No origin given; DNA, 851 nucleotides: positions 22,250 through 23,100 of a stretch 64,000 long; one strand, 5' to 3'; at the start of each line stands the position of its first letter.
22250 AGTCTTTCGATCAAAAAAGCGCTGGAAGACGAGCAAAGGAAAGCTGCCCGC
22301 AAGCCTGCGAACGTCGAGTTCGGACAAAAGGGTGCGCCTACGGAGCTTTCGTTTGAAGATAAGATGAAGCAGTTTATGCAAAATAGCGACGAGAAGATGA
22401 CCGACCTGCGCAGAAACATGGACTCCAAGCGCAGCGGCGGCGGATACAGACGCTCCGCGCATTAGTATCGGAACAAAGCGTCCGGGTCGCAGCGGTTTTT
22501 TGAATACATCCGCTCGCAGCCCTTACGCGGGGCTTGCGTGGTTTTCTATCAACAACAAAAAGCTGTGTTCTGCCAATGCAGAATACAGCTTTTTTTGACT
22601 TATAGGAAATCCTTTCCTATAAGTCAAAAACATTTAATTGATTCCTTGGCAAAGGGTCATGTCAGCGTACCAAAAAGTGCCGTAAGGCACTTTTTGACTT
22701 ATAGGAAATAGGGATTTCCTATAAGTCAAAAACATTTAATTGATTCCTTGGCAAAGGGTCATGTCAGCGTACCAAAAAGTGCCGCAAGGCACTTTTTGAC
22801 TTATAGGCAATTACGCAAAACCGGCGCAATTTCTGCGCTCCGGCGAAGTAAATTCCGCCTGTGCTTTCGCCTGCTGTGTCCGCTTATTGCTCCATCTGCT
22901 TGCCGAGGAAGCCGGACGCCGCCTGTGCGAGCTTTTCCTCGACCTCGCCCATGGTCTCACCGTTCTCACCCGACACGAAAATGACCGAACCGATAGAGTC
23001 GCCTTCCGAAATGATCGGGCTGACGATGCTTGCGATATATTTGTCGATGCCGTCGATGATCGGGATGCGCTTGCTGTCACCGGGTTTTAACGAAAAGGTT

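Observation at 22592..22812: Tandem 99/102-bp repeat built from a 19-bp palindrome, a conserved spacer and a GNRA-capped hairpin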

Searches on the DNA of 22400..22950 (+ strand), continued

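Call 62: search_with_rna_model(model_id=R1, sources=[L003, L004, L006, L008, L010, L013, L015, L016, L017, L019, L020, L021, L022, L023, L025, L026, L028, L029, L030, L034, L035, L038, L043, L044, L045, L046, L047, L048, L049, L050, L054, L055, L056, L057, L059, L061, L062, L063, L064, L065, L066, L068, L074, L076, L077, L078, L079, L080, L081, L082, L083, L084, L001], max_evalue=0.1, show_alignments=6)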
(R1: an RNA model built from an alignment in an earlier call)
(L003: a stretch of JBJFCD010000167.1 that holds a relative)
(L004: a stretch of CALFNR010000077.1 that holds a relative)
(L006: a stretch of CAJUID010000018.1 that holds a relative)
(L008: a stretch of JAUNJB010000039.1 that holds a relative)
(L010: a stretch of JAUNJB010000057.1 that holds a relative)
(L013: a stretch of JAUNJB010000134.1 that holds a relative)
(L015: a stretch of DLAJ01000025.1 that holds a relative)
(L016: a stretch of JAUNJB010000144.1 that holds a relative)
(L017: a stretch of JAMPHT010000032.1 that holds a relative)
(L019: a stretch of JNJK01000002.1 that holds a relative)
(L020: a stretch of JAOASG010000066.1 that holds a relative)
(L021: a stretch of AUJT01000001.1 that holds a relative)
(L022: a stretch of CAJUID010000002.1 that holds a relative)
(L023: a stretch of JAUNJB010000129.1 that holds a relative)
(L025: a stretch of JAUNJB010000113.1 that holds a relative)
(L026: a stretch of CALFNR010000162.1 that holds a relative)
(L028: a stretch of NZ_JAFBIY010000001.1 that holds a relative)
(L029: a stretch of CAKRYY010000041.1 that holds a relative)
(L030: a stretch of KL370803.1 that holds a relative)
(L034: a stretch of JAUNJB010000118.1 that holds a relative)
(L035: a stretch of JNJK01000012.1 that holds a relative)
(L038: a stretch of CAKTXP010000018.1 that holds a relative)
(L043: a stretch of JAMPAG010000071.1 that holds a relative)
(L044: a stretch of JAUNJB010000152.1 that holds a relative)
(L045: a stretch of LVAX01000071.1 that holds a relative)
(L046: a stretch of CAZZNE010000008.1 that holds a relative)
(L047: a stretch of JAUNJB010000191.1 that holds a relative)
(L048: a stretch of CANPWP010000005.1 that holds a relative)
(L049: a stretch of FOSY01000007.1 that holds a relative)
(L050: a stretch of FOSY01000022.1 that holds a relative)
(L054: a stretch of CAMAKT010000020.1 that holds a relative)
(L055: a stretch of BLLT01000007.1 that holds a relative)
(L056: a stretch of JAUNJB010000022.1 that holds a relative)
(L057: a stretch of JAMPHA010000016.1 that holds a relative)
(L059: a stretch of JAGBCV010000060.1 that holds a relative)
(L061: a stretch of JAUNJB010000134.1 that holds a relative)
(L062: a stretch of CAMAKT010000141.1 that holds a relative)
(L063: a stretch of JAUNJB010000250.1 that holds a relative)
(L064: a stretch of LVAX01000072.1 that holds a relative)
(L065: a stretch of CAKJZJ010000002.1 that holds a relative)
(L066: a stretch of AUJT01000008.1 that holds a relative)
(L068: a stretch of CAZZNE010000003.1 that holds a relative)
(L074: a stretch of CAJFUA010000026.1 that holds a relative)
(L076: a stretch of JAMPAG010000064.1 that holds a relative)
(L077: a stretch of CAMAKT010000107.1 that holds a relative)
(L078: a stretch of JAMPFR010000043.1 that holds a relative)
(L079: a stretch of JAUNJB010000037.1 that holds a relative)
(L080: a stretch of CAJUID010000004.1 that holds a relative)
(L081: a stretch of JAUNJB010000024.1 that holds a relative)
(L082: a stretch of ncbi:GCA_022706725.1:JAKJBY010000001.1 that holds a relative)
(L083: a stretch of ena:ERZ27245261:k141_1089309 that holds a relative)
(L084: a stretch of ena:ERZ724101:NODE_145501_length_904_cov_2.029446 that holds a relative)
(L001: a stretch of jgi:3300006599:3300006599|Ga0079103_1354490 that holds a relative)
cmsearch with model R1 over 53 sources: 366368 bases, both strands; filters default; matches with E-value up to 0.1: 16.
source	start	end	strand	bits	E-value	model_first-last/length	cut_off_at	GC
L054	2949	3086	+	47.1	3.1e-07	1-107/107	no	0.49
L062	4691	4828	+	39.4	1.2e-05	1-107/107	no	0.5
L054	2944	2995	-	34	0.00016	1-107/107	no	0.29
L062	7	56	+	33.2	0.00022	1-107/107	no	0.34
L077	5690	5738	-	33.2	0.00022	1-107/107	no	0.33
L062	7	53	-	33.1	0.00024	1-42/107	no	0.32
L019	3991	4039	+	31.6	0.00049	1-107/107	no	0.27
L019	3987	4036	-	31.2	0.00057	1-107/107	no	0.26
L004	4592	4645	+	30.8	0.00069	1-107/107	no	0.35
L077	5692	5740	+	29.7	0.0012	1-107/107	no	0.35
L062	4686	4737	-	29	0.0016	1-107/107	no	0.35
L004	4590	4642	-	27.1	0.0041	1-107/107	no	0.38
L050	310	359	-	25.8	0.0074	1-107/107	no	0.28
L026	7618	7746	-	24.7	0.013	1-107/107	no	0.41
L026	7696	7749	+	24.4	0.015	1-107/107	no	0.37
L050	314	362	+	24.1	0.017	1-107/107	no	0.29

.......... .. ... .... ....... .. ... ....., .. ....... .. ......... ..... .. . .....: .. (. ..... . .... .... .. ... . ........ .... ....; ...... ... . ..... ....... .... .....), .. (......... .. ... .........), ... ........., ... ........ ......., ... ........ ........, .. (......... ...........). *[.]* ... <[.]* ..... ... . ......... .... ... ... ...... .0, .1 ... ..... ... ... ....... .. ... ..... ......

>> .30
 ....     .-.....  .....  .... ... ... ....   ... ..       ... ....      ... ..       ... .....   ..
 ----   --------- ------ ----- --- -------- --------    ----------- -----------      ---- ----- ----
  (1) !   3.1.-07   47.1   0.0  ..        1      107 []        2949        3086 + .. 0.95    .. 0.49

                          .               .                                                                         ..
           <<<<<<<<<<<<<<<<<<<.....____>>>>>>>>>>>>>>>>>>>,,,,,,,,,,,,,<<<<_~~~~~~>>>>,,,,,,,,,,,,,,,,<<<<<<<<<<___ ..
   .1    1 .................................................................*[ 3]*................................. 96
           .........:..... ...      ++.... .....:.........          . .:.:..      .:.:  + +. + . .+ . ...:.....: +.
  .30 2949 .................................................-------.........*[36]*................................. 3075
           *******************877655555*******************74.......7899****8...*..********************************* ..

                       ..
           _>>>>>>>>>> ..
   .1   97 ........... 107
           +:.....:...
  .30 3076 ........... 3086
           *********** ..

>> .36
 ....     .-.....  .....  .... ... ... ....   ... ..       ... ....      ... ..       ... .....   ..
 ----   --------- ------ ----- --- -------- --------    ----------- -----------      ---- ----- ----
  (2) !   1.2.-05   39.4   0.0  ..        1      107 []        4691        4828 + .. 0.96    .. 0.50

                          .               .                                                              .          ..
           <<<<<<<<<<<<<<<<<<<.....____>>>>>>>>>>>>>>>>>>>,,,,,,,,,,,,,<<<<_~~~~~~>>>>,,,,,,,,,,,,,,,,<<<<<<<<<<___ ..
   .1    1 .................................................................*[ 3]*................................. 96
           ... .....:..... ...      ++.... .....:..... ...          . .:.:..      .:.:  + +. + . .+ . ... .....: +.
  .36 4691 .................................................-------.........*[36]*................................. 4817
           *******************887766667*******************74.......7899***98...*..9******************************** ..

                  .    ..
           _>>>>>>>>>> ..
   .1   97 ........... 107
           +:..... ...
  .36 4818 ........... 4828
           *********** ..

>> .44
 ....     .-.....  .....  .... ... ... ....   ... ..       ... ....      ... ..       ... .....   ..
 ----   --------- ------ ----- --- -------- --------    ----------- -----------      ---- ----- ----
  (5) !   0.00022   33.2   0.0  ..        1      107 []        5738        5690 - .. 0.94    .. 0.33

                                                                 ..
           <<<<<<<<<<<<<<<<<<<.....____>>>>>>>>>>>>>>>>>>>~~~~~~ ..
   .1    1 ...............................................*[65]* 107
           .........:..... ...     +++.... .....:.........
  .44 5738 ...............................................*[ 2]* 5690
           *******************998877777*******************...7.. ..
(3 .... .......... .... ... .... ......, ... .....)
